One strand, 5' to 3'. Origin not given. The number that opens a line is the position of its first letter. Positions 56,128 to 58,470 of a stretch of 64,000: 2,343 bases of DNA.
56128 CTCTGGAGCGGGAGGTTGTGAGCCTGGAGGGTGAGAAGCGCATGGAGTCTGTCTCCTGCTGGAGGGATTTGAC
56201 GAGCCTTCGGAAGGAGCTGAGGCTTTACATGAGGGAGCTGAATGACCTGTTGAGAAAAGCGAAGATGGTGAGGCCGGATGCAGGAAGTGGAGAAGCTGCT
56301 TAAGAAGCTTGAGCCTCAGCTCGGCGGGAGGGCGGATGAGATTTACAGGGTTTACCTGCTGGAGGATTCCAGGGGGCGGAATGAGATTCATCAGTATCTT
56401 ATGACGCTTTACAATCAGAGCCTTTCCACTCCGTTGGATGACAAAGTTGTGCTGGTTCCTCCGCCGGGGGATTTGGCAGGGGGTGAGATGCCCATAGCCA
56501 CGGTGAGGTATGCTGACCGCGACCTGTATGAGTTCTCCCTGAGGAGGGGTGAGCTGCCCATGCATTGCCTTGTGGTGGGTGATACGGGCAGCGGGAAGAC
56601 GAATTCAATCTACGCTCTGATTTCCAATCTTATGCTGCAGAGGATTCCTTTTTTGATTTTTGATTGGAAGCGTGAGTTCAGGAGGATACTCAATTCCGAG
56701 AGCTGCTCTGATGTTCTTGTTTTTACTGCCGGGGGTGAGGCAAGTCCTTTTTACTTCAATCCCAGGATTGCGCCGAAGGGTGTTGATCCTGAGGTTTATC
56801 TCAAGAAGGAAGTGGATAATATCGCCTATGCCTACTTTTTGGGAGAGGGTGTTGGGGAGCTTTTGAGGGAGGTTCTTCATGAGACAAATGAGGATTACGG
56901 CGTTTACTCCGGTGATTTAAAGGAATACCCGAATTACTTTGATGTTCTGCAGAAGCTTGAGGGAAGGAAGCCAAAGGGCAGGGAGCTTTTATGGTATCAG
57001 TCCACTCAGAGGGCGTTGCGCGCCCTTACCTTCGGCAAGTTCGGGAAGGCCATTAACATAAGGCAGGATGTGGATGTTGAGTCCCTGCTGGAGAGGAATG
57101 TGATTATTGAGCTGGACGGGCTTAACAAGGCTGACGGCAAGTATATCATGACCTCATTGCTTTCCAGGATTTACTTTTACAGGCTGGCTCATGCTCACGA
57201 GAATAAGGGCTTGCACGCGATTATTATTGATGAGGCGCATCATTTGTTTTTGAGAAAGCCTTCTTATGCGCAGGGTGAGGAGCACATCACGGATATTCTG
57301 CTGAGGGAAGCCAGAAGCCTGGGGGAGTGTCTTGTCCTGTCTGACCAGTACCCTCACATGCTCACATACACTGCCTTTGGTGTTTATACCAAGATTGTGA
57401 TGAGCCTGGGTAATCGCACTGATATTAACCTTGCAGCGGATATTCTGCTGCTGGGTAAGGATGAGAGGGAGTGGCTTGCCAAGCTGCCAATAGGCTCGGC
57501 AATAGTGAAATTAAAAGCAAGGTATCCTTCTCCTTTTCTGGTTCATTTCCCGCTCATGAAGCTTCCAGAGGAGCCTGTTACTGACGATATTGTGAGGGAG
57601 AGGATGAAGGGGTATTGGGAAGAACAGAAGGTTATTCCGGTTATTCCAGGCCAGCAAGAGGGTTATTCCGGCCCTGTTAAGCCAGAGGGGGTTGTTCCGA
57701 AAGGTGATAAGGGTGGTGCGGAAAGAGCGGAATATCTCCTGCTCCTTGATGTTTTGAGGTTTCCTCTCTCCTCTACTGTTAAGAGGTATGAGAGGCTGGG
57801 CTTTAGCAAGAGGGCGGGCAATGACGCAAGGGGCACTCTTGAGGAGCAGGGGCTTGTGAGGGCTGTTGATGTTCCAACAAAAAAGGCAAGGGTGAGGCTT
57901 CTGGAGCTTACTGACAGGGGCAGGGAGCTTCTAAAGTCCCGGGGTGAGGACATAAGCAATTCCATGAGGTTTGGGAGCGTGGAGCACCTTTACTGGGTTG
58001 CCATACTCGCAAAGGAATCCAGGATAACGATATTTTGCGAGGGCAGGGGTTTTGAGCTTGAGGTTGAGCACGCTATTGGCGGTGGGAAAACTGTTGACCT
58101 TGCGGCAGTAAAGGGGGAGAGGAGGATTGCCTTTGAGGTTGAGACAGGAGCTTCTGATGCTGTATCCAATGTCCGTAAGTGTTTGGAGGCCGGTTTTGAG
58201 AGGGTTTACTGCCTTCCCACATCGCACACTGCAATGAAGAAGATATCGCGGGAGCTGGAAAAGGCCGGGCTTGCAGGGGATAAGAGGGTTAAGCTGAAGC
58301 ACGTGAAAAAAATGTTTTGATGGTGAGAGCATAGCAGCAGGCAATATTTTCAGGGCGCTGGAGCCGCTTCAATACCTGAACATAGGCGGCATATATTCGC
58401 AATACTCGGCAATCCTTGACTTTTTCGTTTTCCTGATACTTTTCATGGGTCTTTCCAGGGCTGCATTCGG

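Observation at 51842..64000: Integrated element at a multi-intron tRNA carrying bacterial-type SSB, ArdC-like antirestriction and HerA/VirB4-like ATPase genes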

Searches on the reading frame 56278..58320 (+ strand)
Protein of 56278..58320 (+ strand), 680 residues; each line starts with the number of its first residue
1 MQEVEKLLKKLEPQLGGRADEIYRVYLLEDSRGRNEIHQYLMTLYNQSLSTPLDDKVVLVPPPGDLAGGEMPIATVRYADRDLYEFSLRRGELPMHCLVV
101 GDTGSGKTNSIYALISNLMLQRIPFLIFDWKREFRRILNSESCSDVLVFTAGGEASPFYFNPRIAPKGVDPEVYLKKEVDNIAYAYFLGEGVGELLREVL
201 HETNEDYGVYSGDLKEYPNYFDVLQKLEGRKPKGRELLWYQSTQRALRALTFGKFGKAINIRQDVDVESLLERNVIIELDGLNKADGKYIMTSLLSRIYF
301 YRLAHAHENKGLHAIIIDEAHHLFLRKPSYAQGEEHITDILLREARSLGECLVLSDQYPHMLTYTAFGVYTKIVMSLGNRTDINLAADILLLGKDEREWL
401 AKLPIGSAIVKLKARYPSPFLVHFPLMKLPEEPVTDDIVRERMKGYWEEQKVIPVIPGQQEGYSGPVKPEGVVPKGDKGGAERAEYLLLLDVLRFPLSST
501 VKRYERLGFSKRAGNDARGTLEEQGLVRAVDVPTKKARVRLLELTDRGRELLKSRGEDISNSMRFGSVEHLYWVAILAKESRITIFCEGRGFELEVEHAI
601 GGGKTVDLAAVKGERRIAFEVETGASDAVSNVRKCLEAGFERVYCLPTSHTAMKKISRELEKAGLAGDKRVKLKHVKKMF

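Call 11: search_protein_families(library=pfam, proteins=[window:56278-58320:+], max_evalue=0.01)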
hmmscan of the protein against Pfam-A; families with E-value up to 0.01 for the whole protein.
window:56278-58320:+ (680 aa): 6 families
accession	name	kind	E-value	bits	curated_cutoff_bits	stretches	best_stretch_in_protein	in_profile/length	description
PF01935.23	DUF87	-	1.6e-09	38.6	23.2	1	95-176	24-99/220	Helicase HerA, central domain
PF13401.12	AAA_22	-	4.9e-05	24.1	27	0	300-340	72-104/130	AAA domain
PF01580.24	FtsK_SpoIIIE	-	8.1e-05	22.6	24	1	88-131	35-80/221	FtsK/SpoIIIE family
PF04851.21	ResIII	-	0.00018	21.9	22.5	0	302-332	116-145/164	Type III restriction enzyme, res subunit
PF10412.15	TrwB_AAD_bind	-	0.0061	15.9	20.5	0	95-146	16-66/387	Type IV secretion-system coupling protein DNA-binding domain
PF09848.15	SLFN-g3_helicase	-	0.0088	15.8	24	0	307-346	75-115/354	Schlafen group 3, DNA/RNA helicase domain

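Call 24: find_related_loci(query=window:56278-58320:+, collection=viral_contigs, flank=10000)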
Query window:56278-58320:+ (680 aa) in viral_contigs; peptide patterns used: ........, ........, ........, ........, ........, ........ (x = any residue, [..] = any of these).
1 stretches matched a pattern, but none encodes a relative of the query by tblastn (E <= 1e-3).

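Call 27: find_homologous_proteins(query=window:56278-58320:+)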
Query window:56278-58320:+ (680 aa): 30 proteins with E <= 0.001 among 8000 candidates.
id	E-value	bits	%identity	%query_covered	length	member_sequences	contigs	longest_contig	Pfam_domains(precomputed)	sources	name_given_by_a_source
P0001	0.0e+0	1540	100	100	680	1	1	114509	PF01935.24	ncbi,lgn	-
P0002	0.0e+0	1106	70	100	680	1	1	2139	PF01935.24,PF01580.25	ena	-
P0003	0.0e+0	1080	69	100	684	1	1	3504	PF01935.24,PF01580.25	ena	-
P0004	5.8e-208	711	67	69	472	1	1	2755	-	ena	-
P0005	6.6e-145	502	38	98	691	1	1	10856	PF01935.24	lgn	-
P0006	7.0e-142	492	40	99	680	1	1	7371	PF01935.24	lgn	-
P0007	4.4e-140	486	37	99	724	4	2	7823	PF01935.24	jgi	-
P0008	6.7e-140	486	37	99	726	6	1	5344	PF01935.24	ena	-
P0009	2.8e-139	484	38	98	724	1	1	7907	PF01935.24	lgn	-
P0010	2.1e-138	481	39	97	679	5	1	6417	PF01935.24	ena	-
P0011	3.4e-137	477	39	99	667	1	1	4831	PF01935.24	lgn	-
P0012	1.1e-133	465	39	66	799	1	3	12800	PF01935.24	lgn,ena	-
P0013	1.5e-128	448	37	97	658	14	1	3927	PF19044.7,PF01935.24,PF13401.13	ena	-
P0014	7.5e-125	436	37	99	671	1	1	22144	PF01935.24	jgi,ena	-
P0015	2.2e-119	418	35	97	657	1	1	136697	PF01935.24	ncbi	-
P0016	7.8e-112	393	34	96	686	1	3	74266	PF01935.24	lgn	-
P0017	8.9e-107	376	35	98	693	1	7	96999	PF10412.16,PF01935.24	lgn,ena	-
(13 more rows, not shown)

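Call 28: find_encoding_contigs(protein=P0001, flank=10000, max_places=4)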
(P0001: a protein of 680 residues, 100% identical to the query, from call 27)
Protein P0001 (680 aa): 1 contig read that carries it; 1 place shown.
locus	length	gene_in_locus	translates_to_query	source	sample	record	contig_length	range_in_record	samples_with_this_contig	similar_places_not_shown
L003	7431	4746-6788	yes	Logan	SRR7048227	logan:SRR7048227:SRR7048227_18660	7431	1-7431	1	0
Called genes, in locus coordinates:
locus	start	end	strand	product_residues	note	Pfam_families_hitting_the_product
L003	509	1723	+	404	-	PF00589:Phage_integrase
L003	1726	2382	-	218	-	-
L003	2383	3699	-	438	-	-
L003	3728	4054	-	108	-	PF13411:MerR_1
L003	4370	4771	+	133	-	PF26406:DUF8104 (weak)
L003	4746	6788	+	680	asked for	PF01935:DUF87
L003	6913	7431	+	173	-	?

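Call 29: find_encoding_contigs(protein=P0015, flank=10000, max_places=2)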
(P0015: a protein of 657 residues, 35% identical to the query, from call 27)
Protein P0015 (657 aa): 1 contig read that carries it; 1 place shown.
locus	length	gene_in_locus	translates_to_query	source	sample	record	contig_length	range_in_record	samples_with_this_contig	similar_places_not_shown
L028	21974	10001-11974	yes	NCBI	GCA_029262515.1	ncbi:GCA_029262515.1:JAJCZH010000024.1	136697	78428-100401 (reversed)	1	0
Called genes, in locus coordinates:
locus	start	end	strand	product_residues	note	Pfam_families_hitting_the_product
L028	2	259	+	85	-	PF00550:PP-binding (weak)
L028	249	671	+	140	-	PF22817:ApeP-like, PF07977:FabA, PF22818:ApeI-like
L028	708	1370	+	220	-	PF00535:Glycos_transf_2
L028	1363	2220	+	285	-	PF13489:Methyltransf_23, PF13847:Methyltransf_31, PF08241:Methyltransf_11, PF08242:Methyltransf_12, PF13649:Methyltransf_25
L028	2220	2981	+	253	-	PF22624:AASDHPPT_N (weak), PF01648:ACPS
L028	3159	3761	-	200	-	PF00440:TetR_N, PF17935:TetR_C_27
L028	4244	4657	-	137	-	PF00665:rve, PF13683:rve_3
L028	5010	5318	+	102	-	-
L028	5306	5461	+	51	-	-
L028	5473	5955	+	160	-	-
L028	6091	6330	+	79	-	-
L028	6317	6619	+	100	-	-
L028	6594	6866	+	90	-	-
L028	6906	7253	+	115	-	PF11225:DUF3024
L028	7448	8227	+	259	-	-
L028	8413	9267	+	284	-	-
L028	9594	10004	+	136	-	-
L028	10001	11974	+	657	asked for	PF01935:DUF87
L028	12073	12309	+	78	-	PF08238:Sel1 (faint)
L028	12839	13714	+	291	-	PF08401:ArdcN, PF20573:DUF6782 (weak), PF06114:Peptidase_M78 (weak)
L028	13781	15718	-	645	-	PF12849:PBP_like_2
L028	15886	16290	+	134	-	-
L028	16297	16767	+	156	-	-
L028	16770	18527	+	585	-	-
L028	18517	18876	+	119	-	-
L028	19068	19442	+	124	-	-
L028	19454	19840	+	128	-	-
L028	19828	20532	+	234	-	-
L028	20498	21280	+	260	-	PF00899:ThiF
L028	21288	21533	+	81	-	PF12728:HTH_17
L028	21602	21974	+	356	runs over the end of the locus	PF13102:Phage_int_SAM_5, PF24624:Int_N, PF00589:Phage_integrase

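Call 30: find_encoding_contigs(protein=P0016, flank=10000, max_places=2)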
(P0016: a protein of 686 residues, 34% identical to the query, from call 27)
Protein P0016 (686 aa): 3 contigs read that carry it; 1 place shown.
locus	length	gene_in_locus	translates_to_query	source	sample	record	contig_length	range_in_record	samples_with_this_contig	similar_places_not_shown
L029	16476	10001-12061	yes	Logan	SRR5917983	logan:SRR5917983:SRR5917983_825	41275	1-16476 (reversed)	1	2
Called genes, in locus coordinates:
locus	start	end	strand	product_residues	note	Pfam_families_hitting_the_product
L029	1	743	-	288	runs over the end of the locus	-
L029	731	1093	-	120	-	-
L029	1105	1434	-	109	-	-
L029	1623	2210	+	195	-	PF07638:Sigma70_ECF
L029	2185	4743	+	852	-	PF13176:TPR_7 (faint), PF13174:TPR_6 (faint), PF00069:Pkinase, PF01636:APH (faint), PF07714:PK_Tyr_Ser-Thr, PF03109:ABC1, PF14531:Kinase-like, PF17874:TPR_MalT (weak), +8 more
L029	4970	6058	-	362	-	PF01637:ATPase_2 (faint), PF13191:AAA_16 (weak), PF24389:ORC-CDC6-like (weak), PF13401:AAA_22, PF00004:AAA (weak), PF07728:AAA_5 (faint), PF13173:AAA_14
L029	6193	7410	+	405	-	-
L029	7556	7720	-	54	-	-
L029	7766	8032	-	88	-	-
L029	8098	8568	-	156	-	PF04002:RadC, PF14464:Prok-JAB (weak)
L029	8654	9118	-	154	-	-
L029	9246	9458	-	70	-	-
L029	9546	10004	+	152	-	-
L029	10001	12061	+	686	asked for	PF01935:DUF87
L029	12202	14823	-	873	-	PF00082:Peptidase_S8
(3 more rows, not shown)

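Call 31: find_encoding_contigs(protein=P0017, flank=10000, max_places=3)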
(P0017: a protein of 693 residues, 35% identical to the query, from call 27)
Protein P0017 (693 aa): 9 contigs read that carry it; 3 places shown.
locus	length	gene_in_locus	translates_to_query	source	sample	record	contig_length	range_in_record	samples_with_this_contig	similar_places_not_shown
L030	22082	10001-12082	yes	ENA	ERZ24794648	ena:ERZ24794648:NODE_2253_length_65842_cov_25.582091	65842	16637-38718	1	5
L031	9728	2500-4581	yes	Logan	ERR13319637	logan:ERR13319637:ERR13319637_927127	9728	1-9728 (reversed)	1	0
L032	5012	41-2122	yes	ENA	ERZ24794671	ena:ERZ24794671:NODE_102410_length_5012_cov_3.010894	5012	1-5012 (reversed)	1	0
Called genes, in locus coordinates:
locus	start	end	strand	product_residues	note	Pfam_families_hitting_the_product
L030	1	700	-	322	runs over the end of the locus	PF12358:DUF3644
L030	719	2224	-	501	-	PF01420:Methylase_S (weak)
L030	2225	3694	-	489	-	PF12161:HsdM_N (faint), PF02384:N6_Mtase, PF01170:UPF0020 (faint), PF07669:Eco57I (weak)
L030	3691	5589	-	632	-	PF02463:SMC_N (faint), PF13175:AAA_15, PF13304:AAA_21, PF13175:AAA_15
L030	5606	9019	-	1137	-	PF13643:DUF4145 (faint), PF04313:HSDR_N (weak), PF00270:DEAD, PF04851:ResIII, PF18766:SWI2_SNF2, PF00271:Helicase_C, PF08463:EcoEI_R_C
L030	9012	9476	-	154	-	PF12728:HTH_17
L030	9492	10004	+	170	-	-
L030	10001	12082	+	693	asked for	PF01935:DUF87, PF10412:TrwB_AAD_bind (weak)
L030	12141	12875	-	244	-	-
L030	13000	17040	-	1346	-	PF25199:nSTAND_NTPase5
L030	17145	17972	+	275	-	PF08843:AbiEii (faint)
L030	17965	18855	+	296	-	-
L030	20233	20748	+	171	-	PF22381:Staph_reg_Sar_Rot, PF01047:MarR, PF12802:MarR_2, PF13463:HTH_27 (faint)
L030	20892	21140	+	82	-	-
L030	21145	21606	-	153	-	PF22381:Staph_reg_Sar_Rot, PF12802:MarR_2, PF01047:MarR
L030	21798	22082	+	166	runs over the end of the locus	-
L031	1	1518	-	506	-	?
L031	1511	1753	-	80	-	PF12728:HTH_17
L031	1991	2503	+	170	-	-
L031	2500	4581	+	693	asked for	PF01935:DUF87, PF10412:TrwB_AAD_bind (weak)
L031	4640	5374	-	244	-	-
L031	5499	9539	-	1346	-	PF25199:nSTAND_NTPase5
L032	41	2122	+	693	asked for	PF01935:DUF87, PF10412:TrwB_AAD_bind (weak)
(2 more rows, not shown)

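Call 32: search_protein_families(library=padloc, proteins=[window:56278-58320:+], max_evalue=0.01)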
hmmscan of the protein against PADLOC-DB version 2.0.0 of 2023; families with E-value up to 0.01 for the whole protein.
window:56278-58320:+ (680 aa): 10 families
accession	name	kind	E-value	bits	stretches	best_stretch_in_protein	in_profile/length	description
PDLC04140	mad8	-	5e-12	44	1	94-414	27-290/314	mads_8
PDLC01055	HerA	-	7.1e-08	29.7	2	260-413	368-514/532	Type III coevolved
PDLC04105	HerA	-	2.6e-07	27.6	1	95-139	167-212/576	-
PDLC04102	HerA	-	4.2e-06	23.4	1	286-366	478-560/654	-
PDLC02185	HerA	-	5.9e-06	23.3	1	226-409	371-547/585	-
PDLC02684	DndH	-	6e-05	18.7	1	96-357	1369-1636/1715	DndH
PDLC04097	HerA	-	0.00013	18.8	0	257-441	419-608/618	-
PDLC04103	HerA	-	0.00018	18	1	95-140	173-218/579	-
PDLC04100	HerA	-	0.00027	17.7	1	275-384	403-515/580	-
PDLC04098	HerA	-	0.0077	12.8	0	288-366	499-587/686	-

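Call 33: search_protein_families(library=phrogs, proteins=[window:56278-58320:+], max_evalue=0.001)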
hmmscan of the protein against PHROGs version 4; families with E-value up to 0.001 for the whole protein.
window:56278-58320:+ (680 aa): 3 families
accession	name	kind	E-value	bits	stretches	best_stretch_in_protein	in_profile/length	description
phrog_7035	-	unknown function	1.5e-12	47.7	2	313-423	493-604/969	-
phrog_2666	-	head and packaging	3.3e-05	23.7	1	96-136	323-363/555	terminase large subunit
phrog_1358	-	moron, auxiliary metabolic gene and host takeover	9.4e-05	21.1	0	96-131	605-644/1382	FtsK/SpoIIIE-like protein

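Call 34: find_encoding_contigs(protein=P0014, flank=10000, max_places=2)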
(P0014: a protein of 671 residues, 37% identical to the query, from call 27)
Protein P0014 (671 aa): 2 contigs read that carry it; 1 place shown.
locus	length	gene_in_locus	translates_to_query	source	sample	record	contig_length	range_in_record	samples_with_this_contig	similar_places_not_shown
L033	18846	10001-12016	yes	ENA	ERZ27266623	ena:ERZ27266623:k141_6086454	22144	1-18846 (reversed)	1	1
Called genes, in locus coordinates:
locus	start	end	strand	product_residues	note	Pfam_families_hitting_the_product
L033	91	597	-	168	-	-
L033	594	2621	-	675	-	PF01935:DUF87 (weak)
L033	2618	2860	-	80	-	-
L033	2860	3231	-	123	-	-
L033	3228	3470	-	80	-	-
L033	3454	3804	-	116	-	-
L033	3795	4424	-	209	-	-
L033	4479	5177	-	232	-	PF07505:DUF5131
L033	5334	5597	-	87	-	-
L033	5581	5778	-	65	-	-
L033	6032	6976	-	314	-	-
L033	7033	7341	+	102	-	-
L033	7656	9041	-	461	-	-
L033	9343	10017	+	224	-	-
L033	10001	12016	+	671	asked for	PF01935:DUF87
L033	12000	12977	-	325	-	PF00805:Pentapeptide, PF00520:Ion_trans, PF07885:Ion_trans_2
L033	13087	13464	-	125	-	-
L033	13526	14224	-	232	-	-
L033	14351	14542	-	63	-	-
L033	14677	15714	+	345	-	PF13191:AAA_16, PF13401:AAA_22, PF24883:NPHP3_N (faint), PF00004:AAA (weak), PF22703:Cdc6_lid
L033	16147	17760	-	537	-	PF00664:ABC_membrane, PF00005:ABC_tran, PF02463:SMC_N (faint), PF13304:AAA_21 (faint)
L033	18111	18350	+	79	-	-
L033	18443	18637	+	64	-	-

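Call 35: find_encoding_contigs(protein=P0005, flank=10000, max_places=2)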
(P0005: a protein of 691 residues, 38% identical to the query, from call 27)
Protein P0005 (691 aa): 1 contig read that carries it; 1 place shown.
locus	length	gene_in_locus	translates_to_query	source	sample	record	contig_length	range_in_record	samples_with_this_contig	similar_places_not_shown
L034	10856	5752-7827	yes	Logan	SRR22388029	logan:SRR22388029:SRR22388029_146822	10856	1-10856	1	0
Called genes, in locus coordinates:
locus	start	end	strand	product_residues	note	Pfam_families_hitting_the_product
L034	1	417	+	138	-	?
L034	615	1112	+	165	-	-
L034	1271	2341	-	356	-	-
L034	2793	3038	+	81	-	-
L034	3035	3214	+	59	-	-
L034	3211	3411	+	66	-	-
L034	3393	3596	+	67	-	-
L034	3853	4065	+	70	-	PF00125:Histone, PF00808:CBFD_NFYB_HMF, PF15630:CENP-S (weak)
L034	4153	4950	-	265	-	PF00089:Trypsin (weak), PF13365:Trypsin_2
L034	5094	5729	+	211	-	PF26406:DUF8104 (weak)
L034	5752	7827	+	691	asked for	PF01935:DUF87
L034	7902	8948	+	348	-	PF13191:AAA_16 (weak), PF24883:NPHP3_N, PF00004:AAA, PF13401:AAA_22, PF22703:Cdc6_lid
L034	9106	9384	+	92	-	-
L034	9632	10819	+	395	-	PF00589:Phage_integrase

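Call 36: find_encoding_contigs(protein=P0012, flank=10000, max_places=2)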
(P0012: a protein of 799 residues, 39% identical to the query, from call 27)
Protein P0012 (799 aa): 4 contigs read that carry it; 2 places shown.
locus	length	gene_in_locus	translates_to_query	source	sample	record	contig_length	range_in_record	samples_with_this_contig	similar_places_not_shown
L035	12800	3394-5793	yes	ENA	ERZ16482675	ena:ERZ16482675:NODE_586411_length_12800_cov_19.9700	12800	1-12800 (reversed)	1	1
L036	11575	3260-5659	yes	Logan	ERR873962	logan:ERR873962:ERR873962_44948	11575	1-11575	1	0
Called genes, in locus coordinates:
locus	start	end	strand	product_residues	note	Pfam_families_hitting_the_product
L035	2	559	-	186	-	?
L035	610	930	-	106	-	-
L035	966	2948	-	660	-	PF25023:TEN_YD-shell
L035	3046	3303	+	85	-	PF25213:HVO_A0261_N (weak), PF13463:HTH_27 (faint), PF03551:PadR (faint)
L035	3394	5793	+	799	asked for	PF01935:DUF87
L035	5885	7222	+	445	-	PF00589:Phage_integrase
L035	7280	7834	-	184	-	-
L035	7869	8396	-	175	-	PF13404:HTH_AsnC-type (weak), PF13412:HTH_24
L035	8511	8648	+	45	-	-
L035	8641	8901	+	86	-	-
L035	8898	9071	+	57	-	-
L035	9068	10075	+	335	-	-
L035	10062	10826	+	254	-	-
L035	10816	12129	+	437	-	PF01555:N6_N4_Mtase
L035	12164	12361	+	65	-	-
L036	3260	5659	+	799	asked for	PF01935:DUF87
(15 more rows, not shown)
